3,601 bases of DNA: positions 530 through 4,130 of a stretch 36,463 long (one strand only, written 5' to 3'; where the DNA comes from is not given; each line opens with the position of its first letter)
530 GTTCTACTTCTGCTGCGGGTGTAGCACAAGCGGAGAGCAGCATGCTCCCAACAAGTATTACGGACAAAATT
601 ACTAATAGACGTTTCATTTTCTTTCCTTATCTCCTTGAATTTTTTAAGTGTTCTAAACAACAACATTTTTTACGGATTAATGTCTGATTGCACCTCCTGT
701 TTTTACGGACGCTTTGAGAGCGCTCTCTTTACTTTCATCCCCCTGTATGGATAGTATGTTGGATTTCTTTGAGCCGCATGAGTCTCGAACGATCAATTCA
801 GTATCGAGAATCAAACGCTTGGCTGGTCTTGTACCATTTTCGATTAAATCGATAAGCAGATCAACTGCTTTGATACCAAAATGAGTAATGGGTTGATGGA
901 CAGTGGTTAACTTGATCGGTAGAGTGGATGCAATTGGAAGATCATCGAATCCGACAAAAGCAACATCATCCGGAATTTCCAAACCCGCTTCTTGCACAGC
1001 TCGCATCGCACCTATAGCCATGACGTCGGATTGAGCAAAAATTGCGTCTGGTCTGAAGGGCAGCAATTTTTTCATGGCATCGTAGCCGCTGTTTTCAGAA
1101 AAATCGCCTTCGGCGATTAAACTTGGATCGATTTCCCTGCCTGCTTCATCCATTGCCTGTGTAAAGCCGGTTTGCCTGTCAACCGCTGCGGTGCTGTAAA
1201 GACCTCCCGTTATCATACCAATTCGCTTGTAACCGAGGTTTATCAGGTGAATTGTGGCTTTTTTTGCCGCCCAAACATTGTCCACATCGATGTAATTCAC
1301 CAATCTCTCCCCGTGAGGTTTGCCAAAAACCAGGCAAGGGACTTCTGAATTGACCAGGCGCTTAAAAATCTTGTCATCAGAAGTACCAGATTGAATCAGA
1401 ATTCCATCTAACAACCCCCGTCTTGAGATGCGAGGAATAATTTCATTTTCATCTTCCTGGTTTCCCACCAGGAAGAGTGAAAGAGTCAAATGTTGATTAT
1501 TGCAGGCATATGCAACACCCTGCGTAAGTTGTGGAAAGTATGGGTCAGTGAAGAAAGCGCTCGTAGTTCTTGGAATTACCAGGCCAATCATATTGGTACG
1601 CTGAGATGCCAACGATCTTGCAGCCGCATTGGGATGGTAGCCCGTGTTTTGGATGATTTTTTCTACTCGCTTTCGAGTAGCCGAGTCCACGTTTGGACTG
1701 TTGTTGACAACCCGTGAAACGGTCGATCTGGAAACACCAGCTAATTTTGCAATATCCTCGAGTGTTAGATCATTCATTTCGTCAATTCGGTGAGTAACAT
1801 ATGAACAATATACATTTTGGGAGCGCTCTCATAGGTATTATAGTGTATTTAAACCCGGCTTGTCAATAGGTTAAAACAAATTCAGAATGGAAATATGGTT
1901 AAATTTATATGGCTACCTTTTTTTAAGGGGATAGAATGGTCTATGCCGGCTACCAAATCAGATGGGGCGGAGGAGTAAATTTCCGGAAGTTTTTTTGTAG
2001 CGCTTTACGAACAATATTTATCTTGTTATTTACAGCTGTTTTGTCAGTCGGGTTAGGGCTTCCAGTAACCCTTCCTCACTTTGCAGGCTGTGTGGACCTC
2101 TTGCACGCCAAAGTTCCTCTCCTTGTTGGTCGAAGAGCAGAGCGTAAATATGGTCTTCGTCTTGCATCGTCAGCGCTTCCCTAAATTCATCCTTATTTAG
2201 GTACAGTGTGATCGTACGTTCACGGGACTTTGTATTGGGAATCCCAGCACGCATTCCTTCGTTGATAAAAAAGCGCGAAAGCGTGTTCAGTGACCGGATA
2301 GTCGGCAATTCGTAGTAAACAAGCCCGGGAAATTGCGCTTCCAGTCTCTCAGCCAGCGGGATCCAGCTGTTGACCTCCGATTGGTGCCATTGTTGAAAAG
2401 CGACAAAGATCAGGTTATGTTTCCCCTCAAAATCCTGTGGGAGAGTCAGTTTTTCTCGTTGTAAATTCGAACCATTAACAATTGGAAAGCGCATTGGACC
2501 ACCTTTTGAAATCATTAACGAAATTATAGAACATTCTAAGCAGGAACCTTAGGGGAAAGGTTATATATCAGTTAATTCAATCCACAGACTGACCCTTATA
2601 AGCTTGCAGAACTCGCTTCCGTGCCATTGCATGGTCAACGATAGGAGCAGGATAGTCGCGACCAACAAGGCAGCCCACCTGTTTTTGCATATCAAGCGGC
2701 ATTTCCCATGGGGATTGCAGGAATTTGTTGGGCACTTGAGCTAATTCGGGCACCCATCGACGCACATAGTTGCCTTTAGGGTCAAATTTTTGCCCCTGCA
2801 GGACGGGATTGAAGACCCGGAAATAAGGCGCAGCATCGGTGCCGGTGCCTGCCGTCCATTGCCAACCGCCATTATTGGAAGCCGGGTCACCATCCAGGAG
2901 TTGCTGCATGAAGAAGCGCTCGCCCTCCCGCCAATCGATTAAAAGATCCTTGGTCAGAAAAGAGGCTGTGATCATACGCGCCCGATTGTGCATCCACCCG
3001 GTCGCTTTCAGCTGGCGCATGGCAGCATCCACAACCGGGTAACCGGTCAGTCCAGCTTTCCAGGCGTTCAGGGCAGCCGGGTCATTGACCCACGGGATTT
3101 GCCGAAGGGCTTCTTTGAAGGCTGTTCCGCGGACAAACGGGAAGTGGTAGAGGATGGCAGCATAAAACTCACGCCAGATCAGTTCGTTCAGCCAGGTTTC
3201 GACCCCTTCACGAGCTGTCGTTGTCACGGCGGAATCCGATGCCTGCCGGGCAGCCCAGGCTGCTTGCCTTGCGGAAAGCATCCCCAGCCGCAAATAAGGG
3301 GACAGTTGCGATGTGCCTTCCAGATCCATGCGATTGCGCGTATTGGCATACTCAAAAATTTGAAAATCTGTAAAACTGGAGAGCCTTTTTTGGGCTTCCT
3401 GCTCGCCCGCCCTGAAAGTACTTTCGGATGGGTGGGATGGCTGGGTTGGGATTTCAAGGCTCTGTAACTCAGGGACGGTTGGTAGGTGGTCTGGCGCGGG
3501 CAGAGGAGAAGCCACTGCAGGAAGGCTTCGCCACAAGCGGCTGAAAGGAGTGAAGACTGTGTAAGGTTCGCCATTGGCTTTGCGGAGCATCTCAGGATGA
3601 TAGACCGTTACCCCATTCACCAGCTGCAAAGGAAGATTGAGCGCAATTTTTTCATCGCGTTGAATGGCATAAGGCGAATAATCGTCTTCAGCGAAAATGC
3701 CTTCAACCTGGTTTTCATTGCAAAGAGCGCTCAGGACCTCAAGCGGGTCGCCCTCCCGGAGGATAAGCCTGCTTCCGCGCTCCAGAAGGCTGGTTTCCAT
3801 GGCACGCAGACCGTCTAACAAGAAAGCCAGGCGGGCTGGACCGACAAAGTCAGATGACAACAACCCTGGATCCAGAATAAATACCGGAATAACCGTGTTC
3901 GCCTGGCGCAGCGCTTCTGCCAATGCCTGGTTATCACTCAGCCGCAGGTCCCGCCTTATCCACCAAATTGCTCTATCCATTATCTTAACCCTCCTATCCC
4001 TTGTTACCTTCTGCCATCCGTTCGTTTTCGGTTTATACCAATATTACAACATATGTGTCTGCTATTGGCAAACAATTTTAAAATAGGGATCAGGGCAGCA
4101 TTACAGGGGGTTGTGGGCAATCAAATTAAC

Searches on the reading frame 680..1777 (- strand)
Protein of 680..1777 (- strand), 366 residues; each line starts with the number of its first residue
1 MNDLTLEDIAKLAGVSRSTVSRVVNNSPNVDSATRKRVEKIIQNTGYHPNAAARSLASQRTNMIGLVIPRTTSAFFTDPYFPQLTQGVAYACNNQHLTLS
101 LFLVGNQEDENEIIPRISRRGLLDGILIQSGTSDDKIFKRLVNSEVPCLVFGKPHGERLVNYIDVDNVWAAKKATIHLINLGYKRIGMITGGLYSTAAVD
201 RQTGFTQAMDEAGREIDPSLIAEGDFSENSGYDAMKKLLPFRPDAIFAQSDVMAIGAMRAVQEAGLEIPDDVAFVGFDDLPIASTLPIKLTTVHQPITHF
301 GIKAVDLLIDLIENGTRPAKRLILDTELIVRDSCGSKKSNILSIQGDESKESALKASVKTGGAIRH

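Call 20: search_protein_families(library=pfam, proteins=[window:680-1777:-], max_evalue=0.001)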
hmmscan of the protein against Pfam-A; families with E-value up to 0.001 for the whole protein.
window:680-1777:- (366 aa): 5 families
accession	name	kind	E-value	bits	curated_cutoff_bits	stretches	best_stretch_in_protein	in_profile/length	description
PF13377.12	Peripla_BP_3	-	1.6e-36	126.3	26.5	1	177-334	3-167/167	Periplasmic binding protein-like domain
PF00532.27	Peripla_BP_1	-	2.9e-27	96.3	22.2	1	63-320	3-270/281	Periplasmic binding proteins and sugar binding domain of LacI family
PF00356.27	LacI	-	3.1e-20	72.1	27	1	5-50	1-46/46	Bacterial regulatory proteins, lacI family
PF13407.12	Peripla_BP_4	-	6.8e-15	55.7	35.1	1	76-313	8-255/258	Periplasmic binding protein domain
PF01381.28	HTH_3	-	2.4e-05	24.7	23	1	3-42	9-45/55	Helix-turn-helix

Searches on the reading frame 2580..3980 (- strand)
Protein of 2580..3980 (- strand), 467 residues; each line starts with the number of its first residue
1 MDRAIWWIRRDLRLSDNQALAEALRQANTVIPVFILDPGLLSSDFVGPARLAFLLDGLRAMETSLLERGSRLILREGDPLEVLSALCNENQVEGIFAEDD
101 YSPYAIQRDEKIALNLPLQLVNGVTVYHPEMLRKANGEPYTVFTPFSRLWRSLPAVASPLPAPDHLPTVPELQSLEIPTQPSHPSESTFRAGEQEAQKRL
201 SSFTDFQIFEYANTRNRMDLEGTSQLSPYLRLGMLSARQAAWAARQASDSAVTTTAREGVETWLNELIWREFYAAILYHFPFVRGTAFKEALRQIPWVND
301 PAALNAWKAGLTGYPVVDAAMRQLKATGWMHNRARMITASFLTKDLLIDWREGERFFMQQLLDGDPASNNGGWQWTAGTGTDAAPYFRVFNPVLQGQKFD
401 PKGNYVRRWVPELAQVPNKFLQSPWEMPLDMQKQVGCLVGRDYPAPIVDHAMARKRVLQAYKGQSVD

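Call 20: search_protein_families(library=pfam, proteins=[window:2580-3980:-], max_evalue=0.001)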
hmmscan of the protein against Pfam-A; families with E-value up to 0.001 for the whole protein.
window:2580-3980:- (467 aa): 2 families
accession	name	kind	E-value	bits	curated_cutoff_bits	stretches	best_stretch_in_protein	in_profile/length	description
PF03441.19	FAD_binding_7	-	9.2e-93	309.7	27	1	263-462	1-202/203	FAD binding domain of DNA photolyase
PF00875.24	DNA_photolyase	-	2.5e-44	151.6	26.6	1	5-163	2-163/164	DNA photolyase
